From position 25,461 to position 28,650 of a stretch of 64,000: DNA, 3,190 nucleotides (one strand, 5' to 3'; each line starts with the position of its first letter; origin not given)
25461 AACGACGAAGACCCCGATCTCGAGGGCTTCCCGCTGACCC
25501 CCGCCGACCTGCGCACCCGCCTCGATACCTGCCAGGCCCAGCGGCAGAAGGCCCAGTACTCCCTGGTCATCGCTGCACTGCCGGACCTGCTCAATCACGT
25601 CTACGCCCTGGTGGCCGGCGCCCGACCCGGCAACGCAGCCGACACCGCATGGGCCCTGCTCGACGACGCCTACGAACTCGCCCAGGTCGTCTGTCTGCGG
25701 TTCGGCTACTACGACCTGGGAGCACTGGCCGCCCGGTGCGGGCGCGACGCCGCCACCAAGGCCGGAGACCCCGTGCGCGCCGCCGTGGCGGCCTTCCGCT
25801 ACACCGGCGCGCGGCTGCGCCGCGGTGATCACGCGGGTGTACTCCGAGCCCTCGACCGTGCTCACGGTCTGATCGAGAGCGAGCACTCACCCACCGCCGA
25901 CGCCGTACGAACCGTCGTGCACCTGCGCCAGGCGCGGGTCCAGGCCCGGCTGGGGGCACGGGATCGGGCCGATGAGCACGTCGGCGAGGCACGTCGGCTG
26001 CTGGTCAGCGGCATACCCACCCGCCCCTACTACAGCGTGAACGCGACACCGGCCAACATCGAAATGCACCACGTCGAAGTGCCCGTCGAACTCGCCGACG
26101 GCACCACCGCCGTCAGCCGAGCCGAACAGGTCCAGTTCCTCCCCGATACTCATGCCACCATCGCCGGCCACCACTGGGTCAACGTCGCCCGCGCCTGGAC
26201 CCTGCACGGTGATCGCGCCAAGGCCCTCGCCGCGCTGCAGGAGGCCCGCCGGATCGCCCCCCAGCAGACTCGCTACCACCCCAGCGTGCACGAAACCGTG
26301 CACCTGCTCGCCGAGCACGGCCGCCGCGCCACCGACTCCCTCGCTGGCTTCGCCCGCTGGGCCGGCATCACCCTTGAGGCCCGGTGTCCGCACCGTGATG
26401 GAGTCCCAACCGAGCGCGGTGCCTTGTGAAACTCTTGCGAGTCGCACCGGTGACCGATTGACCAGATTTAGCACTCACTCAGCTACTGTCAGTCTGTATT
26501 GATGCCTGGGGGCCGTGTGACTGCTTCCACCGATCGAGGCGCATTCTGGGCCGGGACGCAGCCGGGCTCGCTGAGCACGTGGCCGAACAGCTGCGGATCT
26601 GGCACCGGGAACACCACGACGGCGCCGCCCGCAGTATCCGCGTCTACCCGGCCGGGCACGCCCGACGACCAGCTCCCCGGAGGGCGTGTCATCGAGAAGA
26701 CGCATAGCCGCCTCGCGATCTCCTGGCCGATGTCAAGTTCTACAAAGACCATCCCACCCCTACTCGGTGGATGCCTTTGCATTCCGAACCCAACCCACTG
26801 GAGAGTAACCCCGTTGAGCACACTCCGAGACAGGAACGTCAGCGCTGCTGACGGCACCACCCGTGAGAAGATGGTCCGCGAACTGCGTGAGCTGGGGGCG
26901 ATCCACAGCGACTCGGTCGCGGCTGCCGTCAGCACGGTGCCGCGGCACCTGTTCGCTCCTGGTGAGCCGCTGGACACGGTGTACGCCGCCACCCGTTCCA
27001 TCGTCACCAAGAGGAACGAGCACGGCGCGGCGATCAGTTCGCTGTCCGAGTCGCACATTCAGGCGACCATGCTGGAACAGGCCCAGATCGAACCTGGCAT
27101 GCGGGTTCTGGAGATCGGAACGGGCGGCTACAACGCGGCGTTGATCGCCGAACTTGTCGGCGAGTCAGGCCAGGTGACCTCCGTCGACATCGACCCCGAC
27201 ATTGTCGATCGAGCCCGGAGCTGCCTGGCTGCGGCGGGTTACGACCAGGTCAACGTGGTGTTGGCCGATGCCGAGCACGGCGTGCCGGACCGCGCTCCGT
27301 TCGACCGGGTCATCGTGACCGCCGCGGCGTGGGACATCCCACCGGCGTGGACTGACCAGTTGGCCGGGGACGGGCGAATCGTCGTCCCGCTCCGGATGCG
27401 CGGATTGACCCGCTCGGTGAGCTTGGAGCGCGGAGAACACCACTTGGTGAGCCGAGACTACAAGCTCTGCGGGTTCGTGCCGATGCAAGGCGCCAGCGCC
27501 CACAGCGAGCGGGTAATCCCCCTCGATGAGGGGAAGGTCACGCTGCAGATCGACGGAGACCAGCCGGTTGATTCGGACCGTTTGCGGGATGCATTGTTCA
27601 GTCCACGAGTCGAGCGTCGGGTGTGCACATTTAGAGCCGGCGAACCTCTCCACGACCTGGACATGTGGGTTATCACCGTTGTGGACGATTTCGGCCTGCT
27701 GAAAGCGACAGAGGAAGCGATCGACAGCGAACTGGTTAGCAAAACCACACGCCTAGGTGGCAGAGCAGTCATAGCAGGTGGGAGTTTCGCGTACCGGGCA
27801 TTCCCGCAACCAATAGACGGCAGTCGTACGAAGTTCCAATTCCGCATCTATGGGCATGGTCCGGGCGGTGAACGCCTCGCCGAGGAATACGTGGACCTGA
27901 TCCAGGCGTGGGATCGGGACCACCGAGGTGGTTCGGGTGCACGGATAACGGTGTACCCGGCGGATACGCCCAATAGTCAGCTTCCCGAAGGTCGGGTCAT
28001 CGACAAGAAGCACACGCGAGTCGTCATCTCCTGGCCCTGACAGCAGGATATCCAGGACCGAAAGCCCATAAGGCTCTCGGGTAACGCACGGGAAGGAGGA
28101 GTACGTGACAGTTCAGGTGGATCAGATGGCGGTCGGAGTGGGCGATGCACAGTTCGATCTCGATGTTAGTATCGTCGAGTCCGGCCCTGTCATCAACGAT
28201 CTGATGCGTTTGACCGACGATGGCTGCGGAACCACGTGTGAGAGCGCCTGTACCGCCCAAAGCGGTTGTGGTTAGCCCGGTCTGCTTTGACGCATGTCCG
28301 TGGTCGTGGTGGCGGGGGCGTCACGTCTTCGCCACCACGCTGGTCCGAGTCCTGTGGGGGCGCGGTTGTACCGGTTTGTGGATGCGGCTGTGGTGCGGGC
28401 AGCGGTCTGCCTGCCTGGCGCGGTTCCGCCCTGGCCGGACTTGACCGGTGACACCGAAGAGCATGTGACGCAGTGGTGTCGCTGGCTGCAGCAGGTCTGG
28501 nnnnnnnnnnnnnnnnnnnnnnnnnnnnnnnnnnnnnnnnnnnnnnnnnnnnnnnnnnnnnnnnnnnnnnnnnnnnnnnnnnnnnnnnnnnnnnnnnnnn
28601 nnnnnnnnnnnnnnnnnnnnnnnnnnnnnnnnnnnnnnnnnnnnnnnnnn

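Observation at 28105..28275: Unlisted 56-codon FxLD-type lanthipeptide precursor gene between the methyltransferase and LanB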

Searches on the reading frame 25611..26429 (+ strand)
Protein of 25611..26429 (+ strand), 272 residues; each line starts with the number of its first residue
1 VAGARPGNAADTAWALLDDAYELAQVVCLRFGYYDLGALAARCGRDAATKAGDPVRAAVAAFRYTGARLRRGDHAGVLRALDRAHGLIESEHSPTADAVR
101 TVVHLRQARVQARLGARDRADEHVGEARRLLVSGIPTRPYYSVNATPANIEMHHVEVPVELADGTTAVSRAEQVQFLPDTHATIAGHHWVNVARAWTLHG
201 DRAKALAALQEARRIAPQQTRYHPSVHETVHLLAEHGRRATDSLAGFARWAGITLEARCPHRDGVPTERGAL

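Call 4: search_protein_families(library=ncbifam, proteins=[window:25611-26429:+], max_evalue=0.01)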
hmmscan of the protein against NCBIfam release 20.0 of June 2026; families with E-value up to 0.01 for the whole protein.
window:25611-26429:+ (272 aa): 2 families
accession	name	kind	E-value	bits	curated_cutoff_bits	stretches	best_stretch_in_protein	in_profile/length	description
NF053720.1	NsdA_fam_reg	subfamily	1.1e-08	35.1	75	1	96-239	276-423/432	NsdA family TPR-like regulatory protein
NF047558.1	TPR_END_plus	domain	0.002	18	32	0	189-218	2-31/56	TPR end-of-group domain-containing protein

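Call 5: search_protein_families(library=pfam, proteins=[window:25611-26429:+], max_evalue=0.01)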
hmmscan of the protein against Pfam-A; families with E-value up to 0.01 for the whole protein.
window:25611-26429:+ (272 aa): 0 families

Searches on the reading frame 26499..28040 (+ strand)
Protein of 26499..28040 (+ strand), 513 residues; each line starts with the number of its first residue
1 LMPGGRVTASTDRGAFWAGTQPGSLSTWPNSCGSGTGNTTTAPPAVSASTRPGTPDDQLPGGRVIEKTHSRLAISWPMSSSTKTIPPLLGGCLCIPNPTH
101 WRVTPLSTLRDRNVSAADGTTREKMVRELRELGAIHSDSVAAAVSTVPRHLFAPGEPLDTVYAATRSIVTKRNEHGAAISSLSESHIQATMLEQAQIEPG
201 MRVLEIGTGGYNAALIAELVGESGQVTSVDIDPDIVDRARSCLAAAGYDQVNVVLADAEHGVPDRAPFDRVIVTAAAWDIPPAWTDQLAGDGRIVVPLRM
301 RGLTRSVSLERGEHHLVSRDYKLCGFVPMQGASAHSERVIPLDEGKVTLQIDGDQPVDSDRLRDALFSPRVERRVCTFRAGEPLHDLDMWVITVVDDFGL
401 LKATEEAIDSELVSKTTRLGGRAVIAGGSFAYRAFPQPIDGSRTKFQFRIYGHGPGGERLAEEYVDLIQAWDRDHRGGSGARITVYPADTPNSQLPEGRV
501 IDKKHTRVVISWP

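Call 4: search_protein_families(library=ncbifam, proteins=[window:26499-28040:+], max_evalue=0.01)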
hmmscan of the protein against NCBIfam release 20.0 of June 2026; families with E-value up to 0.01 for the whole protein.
window:26499-28040:+ (513 aa): 29 families (the best 25 are shown)
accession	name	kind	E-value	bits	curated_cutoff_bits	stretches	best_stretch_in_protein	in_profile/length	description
TIGR04364.1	methyltran_FxLD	equivalog_domain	5.1e-169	562.5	320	1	121-512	4-394/394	methyltransferase, FxLD system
NF001453.0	PRK00312.1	equivalog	1e-41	142.9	188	1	120-333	9-213/217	protein-L-isoaspartate(D-aspartate) O-methyltransferase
NF010549.0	PRK13942.1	equivalog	2.6e-41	141.5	282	1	122-333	7-211/215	protein-L-isoaspartate O-methyltransferase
TIGR04188.1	methyltr_grsp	subfamily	1.5e-39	136.4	380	1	173-301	81-208/363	ATP-grasp peptide maturase system methyltransferase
TIGR00080.1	pimt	equivalog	1.7e-35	122.8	159.05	1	121-331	6-210/216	protein-L-isoaspartate O-methyltransferase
NF010550.0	PRK13943.1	equivalog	2.9e-32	112.1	359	1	120-323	5-206/322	protein-L-isoaspartate O-methyltransferase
NF047649.1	MTase_UXPK_star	exception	3.2e-11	42.8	460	1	195-273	73-152/283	methyltransferase/UXPK-star double selenoprotein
NF041537.1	ArsM_AhpD_UU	exception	3.7e-09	35.8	510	1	195-288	72-165/345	arsenite methyltransferase/AhpD domain selenoprotein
NF041536.1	ArsM_DUF2284_UU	exception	1.9e-08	33.1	575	1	196-281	73-159/459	arsenite methyltransferase/DUF2284 domain selenoprotein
NF008823.0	PRK11873.1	subfamily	3.3e-08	33.3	263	1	193-260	71-139/272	arsenite methyltransferase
TIGR02469.1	CbiT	equivalog_domain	1.5e-07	31.7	78.3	1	185-297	5-121/124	precorrin-6Y C5,15-methyltransferase (decarboxylating) subunit CbiT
NF043040.1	corrin_prot_MT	hypoth_equivalog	2.1e-07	30.6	180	1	186-274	29-117/216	corrinoid protein-associated methyltransferase CpaM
NF001240.0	PRK00216.1-1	equivalog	7.7e-07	28.4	378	1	191-274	55-140/251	bifunctional demethylmenaquinone methyltransferase/2-methoxy-6-polyprenyl-1,4-benzoquinol methylase UbiE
NF001790.0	PRK00517.3-3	equivalog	1e-05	25.1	269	1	195-247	118-169/262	50S ribosomal protein L11 methyltransferase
NF000337.1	erm_SHROVE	exception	1.9e-05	24.1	320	1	183-269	12-94/248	ErmE/ErmH/ErmO/ErmR family 23S rRNA (adenine(2058)-N(6))-methyltransferase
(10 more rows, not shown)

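Call 5: search_protein_families(library=pfam, proteins=[window:26499-28040:+], max_evalue=0.01)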
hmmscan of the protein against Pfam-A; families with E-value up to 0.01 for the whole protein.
window:26499-28040:+ (513 aa): 8 families
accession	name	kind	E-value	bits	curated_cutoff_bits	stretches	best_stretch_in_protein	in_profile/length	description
PF01135.25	PCMT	-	1.4e-41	143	20.3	1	122-331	3-207/210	Protein-L-isoaspartate(D-aspartate) O-methyltransferase (PCMT)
PF13847.12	Methyltransf_31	-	1.5e-09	38.1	27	1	198-276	2-83/145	Methyltransferase domain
PF13649.12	Methyltransf_25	-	1.9e-08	35.3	27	1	203-276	1-73/97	Methyltransferase domain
PF08241.18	Methyltransf_11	-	1.1e-05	26.4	21.2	1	204-280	1-73/95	Methyltransferase domain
PF01596.23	Methyltransf_3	-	0.00027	20.8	22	1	196-258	41-105/204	O-methyltransferase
PF00398.26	RrnaAD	-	0.00031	20.4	24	1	189-258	20-85/263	Ribosomal RNA adenine dimethylase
PF01209.24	Ubie_methyltran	-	0.00037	20.3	20.1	1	193-273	41-122/233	ubiE/COQ5 methyltransferase family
PF08242.18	Methyltransf_12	-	0.0056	17.8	30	0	204-274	1-72/98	Methyltransferase domain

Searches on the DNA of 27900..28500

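Call 66: search_rna_families(source=window, start=27900, end=28500, threshold=evalue, max_evalue=1)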
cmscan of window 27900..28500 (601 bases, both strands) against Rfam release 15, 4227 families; matches with E-value up to 1: 0.
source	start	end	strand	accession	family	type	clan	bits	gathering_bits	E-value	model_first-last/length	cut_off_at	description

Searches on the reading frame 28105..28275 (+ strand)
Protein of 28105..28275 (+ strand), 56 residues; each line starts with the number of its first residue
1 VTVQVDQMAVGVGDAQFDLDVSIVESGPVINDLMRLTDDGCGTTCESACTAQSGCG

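Call 4: search_protein_families(library=ncbifam, proteins=[window:28105-28275:+], max_evalue=0.01)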
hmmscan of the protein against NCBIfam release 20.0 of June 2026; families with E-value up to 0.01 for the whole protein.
window:28105-28275:+ (56 aa): 1 family
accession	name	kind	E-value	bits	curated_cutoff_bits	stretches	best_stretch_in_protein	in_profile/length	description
TIGR04363.1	LD_lanti_pre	subfamily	1.1e-17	63.7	30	1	16-50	2-36/37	FxLD family lanthipeptide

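Call 5: search_protein_families(library=pfam, proteins=[window:28105-28275:+], max_evalue=0.01)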
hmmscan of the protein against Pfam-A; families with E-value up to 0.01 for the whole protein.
window:28105-28275:+ (56 aa): 0 families

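Call 7: find_homologous_proteins(query=window:28105-28272:+, max_evalue=0.001)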
Query seq(56 aa) (56 aa): 46 proteins with E <= 0.001 among 46 candidates.
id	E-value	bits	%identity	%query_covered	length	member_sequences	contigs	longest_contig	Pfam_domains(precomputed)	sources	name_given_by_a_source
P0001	1.1e-28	115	100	100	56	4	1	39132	-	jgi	jgi:FxLD family lantipeptide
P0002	1.7e-28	114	98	100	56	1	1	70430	-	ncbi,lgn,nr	ncbi:MAG TPA: FxLD family lanthipeptide [Pseudonocardiaceae bacterium]|nr:FxLD family lanthipeptide 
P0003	3.4e-24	101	91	98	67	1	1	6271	-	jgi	jgi:FxLD family lantipeptide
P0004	4.5e-22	94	90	91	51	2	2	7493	-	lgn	-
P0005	2.6e-21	92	78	98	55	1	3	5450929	-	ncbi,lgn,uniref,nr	ncbi:FxLD family lanthipeptide [Thermobifida halotolerans]|uniref:FxLD family lanthipeptide n=1 Tax=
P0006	2.9e-21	92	78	98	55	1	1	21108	-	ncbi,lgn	ncbi:MAG: FxLD family lanthipeptide [Pseudonocardiaceae bacterium]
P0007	8.0e-21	90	78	98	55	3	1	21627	-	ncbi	ncbi:MAG: FxLD family lanthipeptide [Pseudonocardiales bacterium]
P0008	2.1e-20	89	78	98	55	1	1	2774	-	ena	-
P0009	3.9e-20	88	78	98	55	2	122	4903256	-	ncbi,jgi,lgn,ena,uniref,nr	ncbi:FxLD family lantipeptide [Thermobifida alba]|jgi:FxLD family lantipeptide|uniref:FxLD family la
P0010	1.2e-19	87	76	98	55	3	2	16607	-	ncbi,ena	ncbi:MAG: FxLD family lanthipeptide [Pseudonocardia sp.]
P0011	5.5e-18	81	73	98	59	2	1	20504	-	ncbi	ncbi:MAG: FxLD family lanthipeptide [Egibacteraceae bacterium]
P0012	1.3e-17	80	76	98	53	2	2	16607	-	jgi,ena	-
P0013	2.5e-17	79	84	79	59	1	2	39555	-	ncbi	ncbi:MAG: FxLD family lanthipeptide [Pseudonocardiaceae bacterium]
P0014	4.5e-17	79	73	98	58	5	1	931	-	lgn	-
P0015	8.5e-17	78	73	91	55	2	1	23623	-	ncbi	ncbi:MAG: FxLD family lanthipeptide [Egibacteraceae bacterium]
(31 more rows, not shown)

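Call 12: search_solved_structures(query=window:28105-28272:+, max_evalue=10, show_alignments=3)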
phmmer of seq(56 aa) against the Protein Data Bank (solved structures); distinct sequences matched with E-value up to 10: 0.

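Call 15: find_related_loci(query=A1, collection=genome_contigs, flank=10000)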
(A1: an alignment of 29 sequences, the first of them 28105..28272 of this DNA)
Query A1 (56 aa) in genome_contigs; peptide patterns used: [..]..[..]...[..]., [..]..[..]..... (x = any residue, [..] = any of these).
146 stretches matched a pattern; 97 encode a relative of the query (tblastn E <= 1e-3); the best 80 are kept; 77 distinct loci.
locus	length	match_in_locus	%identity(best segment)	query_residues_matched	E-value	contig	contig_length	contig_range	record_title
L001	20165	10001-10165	87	1-55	5e-28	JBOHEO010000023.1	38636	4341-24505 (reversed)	MAG: Pseudonocardia sp. isolate SD8039_metabat2.bin.5 NODE_24_length_38636_cov_2.779948, whole genome shotgun sequence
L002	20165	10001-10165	80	1-55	3e-26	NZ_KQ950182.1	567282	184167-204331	Thermobifida cellulosilytica TB100 scaffold3, whole genome shotgun sequence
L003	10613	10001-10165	78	1-55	9e-26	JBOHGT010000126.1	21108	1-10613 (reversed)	MAG: Pseudonocardiaceae bacterium isolate SC-S_metawrap_bin.115 k127_2044539, whole genome shotgun sequence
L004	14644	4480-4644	78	1-55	1e-24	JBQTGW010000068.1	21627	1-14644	MAG: Pseudonocardiales bacterium isolate SAR66 c_000000296325, whole genome shotgun sequence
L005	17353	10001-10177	73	1-55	1e-22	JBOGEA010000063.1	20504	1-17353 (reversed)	MAG: Egibacteraceae bacterium isolate SE1492_metabat2.bin.13 NODE_214_length_20504_cov_3.054817, whole genome shotgun se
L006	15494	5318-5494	73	1-55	1e-22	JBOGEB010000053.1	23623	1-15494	MAG: Egibacteraceae bacterium isolate SD8052_metabat2.bin.1 NODE_53_length_23623_cov_24.576864, whole genome shotgun seq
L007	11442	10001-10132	84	12-55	3e-21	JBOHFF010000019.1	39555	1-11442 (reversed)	MAG: Pseudonocardiaceae bacterium isolate TC-B3_metabat2.bin.45 k127_21952, whole genome shotgun sequence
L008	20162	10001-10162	67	1-55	1e-19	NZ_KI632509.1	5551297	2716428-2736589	Haloechinothrix halophila YIM 93223 AmyhaDRAFT_Scaffold1.1, whole genome shotgun sequence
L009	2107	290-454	67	1-51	3e-19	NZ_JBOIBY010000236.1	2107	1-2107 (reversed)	MAG: Pseudomonas sp. isolate TC-B2_maxbin2.bin.2 k127_116426, whole genome shotgun sequence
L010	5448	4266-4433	67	3-55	3e-19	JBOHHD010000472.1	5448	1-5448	MAG: Pseudonocardiaceae bacterium isolate M3-B1_metabat2.bin.43 k127_108269, whole genome shotgun sequence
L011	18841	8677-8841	67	1-51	4e-19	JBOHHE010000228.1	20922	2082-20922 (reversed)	MAG: Pseudonocardiaceae bacterium isolate M3-B1_metabat2.bin.28 k127_545302, whole genome shotgun sequence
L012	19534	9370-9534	64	1-51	4e-19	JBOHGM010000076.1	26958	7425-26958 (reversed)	MAG: Pseudonocardiaceae bacterium isolate SD8046_metabat2.bin.1 NODE_81_length_26958_cov_15.157169, whole genome shotgun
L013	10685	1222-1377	71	1-51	5e-19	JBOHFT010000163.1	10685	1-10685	MAG: Pseudonocardiaceae bacterium isolate SE1489_maxbin2.bin.3 NODE_907_length_10685_cov_2.427638, whole genome shotgun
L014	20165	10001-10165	65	1-51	7e-19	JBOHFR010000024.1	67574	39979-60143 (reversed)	MAG: Pseudonocardiaceae bacterium isolate SE1498_metabat2.bin.2 NODE_24_length_67574_cov_23.995226, whole genome shotgun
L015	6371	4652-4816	67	1-51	1e-18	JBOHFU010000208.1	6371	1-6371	MAG: Pseudonocardiaceae bacterium isolate SD8031_maxbin2.bin.0 NODE_2575_length_6371_cov_9.782992, whole genome shotgun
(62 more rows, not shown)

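Call 17: find_encoding_contigs(protein=P0002, flank=10000, max_places=4)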
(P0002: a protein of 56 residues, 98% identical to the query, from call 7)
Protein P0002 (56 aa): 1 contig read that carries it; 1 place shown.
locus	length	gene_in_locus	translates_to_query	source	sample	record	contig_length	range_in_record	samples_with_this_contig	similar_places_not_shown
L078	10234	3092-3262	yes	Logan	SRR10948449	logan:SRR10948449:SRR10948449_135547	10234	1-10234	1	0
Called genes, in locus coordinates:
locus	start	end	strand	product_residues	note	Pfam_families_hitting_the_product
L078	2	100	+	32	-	?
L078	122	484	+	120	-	PF13560:HTH_31, PF12844:HTH_19 (weak), PF01381:HTH_3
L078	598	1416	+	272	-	-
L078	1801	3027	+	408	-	PF01135:PCMT, PF08241:Methyltransf_11 (weak), PF13649:Methyltransf_25, PF13847:Methyltransf_31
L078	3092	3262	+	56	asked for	-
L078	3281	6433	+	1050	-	PF04738:Lant_dehydr_N, PF14028:Lant_dehydr_C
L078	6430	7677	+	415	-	PF05147:LANC_like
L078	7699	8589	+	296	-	PF14028:Lant_dehydr_C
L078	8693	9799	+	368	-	-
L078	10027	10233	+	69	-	?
